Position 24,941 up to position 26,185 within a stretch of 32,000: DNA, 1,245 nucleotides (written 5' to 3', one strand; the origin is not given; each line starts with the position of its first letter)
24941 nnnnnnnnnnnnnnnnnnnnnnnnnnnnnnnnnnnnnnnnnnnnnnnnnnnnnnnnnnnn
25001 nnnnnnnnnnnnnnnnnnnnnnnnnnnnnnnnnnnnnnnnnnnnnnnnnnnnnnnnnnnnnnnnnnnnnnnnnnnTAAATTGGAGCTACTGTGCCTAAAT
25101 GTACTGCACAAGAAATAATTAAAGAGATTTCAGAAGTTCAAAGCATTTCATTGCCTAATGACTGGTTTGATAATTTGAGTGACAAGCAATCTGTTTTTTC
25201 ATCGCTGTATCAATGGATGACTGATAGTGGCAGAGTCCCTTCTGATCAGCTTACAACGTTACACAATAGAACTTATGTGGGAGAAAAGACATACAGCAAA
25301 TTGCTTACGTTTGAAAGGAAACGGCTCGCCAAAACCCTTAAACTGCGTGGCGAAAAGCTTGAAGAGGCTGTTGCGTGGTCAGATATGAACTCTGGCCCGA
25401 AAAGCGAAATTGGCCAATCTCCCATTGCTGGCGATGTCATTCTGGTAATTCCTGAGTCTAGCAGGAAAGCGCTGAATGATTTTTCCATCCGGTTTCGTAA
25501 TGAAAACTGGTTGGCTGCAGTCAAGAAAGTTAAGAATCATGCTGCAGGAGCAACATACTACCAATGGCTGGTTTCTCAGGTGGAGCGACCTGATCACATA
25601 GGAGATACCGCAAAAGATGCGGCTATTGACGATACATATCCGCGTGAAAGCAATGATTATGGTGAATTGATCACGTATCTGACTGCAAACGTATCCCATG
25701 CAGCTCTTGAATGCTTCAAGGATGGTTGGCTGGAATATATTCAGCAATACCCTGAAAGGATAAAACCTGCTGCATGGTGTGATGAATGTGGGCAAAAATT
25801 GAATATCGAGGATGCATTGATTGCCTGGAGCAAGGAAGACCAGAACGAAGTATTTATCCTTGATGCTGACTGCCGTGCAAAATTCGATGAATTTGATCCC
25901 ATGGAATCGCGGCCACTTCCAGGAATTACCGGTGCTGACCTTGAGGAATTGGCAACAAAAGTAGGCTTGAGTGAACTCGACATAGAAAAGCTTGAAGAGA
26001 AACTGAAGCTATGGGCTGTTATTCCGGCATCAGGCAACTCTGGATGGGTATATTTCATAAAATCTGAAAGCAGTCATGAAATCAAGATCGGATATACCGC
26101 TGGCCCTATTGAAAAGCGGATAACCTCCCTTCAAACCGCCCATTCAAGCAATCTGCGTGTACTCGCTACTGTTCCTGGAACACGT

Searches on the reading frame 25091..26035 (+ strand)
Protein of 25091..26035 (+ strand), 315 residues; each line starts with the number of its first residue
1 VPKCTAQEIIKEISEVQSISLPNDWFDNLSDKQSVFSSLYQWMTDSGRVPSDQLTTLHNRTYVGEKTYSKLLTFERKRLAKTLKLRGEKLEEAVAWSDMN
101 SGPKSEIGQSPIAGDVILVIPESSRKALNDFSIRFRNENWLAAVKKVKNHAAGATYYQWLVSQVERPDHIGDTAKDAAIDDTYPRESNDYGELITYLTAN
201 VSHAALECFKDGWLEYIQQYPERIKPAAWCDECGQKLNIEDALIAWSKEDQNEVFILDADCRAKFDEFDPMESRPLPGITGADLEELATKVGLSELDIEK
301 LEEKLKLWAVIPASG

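Call 68: search_protein_representatives(alignment_id=A2)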
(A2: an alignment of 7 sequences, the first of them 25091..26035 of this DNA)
Query: 7 sequences, 317 profile positions. Proteins with E-value up to 0.001 (for the whole library): 899; up to 1e-10: 104; up to 1e-30: 36. The best 150 are listed.
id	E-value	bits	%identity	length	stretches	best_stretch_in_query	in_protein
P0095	3.6e-162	555.0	-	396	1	1-313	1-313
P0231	1.2e-139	481.0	-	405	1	1-312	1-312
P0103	8.9e-139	478.1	-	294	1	1-310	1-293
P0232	4.3e-102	357.6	-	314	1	1-311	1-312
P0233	6.2e-99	347.2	-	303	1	1-290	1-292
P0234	3.4e-95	334.9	-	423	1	1-307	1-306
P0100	1.5e-94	332.8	-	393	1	1-315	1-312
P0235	1.0e-91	323.5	-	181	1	21-195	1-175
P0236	1.7e-79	283.3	-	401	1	1-312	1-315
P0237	3.1e-73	262.8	-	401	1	1-311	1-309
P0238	8.6e-73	261.3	-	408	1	1-314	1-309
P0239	1.9e-72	260.2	-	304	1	1-307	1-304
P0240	3.6e-72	259.3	-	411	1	3-309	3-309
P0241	1.8e-71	257.0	-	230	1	1-226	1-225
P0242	4.5e-66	239.2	-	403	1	1-312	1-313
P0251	1.0e-54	201.9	-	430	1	2-264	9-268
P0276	1.2e-21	93.3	-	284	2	32-121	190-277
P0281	2.5e-18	82.4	-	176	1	12-125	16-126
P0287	1.1e-16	77.0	-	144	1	12-132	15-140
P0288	2.2e-16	76.0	-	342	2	27-121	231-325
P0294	2.4e-15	72.6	-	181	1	5-127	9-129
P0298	1.2e-14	70.3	-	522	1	12-134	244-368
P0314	1.2e-11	60.5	-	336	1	13-136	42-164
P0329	8.9e-11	57.6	-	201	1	26-124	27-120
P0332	1.2e-10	57.1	-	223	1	31-124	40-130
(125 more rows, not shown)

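Call 69: search_protein_families(library=pfam, proteins=[P0276, P0288, P0298, P0314, P0281, P0287, P0294, P0329, P0332, P0251], max_evalue=0.01)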
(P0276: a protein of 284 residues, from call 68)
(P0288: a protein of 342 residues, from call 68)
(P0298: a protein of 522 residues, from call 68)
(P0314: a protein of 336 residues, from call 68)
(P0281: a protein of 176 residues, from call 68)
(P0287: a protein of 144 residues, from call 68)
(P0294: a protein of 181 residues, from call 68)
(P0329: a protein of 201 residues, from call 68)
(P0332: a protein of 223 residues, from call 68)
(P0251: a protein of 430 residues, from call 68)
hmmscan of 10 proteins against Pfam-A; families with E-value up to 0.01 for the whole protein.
P0276 (284 aa): 3 families
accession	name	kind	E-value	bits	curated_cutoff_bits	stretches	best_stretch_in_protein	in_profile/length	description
PF01844.29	HNH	-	3.3e-13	50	21.4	1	26-69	1-45/47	HNH endonuclease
PF14279.12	HNH_5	-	2.4e-11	43.8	27.5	1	26-69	1-44/56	HNH endonuclease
PF13395.12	HNH_4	-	1.6e-05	25.2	22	1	37-70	17-50/54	HNH endonuclease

P0288 (342 aa): 3 families
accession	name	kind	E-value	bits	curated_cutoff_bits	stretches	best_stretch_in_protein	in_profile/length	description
PF01844.29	HNH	-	3.5e-09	37.1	21.4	1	70-113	1-45/47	HNH endonuclease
PF14279.12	HNH_5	-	3.9e-08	33.5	27.5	1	70-117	1-48/56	HNH endonuclease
PF13395.12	HNH_4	-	0.0042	17.5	22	1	72-113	3-49/54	HNH endonuclease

P0298 (522 aa): 0 families

P0314 (336 aa): 0 families

P0281 (176 aa): 0 families

P0287 (144 aa): 1 family
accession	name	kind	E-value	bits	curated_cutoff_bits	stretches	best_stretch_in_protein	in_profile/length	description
PF18993.5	Rv0078B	-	0.0025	18.2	27.1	1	64-100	8-44/63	Rv0078B-related antitoxin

P0294 (181 aa): 0 families

P0329 (201 aa): 0 families

P0332 (223 aa): 3 families
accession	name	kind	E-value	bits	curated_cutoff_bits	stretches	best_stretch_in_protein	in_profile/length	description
PF01844.29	HNH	-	2e-07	31.5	21.4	1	187-220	13-46/47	HNH endonuclease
PF14279.12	HNH_5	-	6.6e-05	23.2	27.5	1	182-220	7-45/56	HNH endonuclease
PF02945.21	Endonuclease_7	-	0.0002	21.6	23.6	1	159-220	12-65/82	Recombination endonuclease VII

P0251 (430 aa): 2 families
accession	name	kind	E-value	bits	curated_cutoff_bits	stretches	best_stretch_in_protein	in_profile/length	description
PF06855.17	YozE_SAM_like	-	3.6e-15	56.4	25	1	163-223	2-65/66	YozE SAM-like fold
PF13455.12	MUG113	-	4.8e-11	43.5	22.3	1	358-413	2-61/73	Meiotically up-regulated gene 113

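Call 85: search_dna_similar(query=window:25091-26035:+, collection=plasmids, mode=protein, max_evalue=0.001, max_rows=10)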
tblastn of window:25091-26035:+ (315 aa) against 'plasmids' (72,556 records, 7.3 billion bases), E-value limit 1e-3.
No match.
